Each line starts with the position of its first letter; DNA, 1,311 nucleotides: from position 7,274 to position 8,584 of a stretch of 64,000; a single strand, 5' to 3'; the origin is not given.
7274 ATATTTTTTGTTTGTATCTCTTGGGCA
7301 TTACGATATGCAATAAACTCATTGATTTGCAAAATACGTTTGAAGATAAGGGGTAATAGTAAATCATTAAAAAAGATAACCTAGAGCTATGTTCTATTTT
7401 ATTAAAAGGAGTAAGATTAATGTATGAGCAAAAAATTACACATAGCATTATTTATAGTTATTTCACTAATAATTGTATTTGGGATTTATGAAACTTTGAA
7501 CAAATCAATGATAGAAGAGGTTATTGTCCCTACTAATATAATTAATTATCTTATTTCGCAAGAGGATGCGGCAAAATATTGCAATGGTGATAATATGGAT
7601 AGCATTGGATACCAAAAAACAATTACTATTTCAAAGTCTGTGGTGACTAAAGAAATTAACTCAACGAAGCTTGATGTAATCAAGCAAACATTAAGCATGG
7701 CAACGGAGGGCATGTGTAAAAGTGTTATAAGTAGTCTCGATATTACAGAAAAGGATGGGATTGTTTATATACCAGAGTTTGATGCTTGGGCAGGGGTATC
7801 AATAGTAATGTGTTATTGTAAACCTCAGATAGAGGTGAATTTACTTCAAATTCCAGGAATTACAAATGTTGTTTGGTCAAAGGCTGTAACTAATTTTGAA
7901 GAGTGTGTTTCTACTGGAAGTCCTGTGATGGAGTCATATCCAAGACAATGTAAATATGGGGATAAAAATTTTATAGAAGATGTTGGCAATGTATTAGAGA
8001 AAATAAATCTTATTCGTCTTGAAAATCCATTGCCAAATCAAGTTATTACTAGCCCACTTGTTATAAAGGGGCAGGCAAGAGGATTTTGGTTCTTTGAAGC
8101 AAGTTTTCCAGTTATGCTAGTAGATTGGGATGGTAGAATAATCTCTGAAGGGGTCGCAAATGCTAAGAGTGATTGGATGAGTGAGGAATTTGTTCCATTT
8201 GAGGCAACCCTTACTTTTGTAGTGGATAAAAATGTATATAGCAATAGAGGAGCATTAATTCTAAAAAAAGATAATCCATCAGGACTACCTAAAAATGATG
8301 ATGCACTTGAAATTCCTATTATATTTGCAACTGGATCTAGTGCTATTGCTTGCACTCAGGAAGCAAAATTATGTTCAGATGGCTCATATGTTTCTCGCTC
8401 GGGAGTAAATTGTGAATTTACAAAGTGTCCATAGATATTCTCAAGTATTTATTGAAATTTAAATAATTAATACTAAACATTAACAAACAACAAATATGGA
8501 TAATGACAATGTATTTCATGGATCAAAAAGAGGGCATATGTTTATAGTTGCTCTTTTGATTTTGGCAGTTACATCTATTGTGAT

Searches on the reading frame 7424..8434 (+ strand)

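Call 43: search_protein_families(library=pfam, proteins=[window:7424-8434:+], max_evalue=0.01)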
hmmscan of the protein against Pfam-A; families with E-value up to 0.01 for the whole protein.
window:7424-8434:+ (336 aa): 1 family
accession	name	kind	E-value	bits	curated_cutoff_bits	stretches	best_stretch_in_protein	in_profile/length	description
PF10648.15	Gmad2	-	2e-11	44.5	25.7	1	197-267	2-67/86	Immunoglobulin-like domain of bacterial spore germination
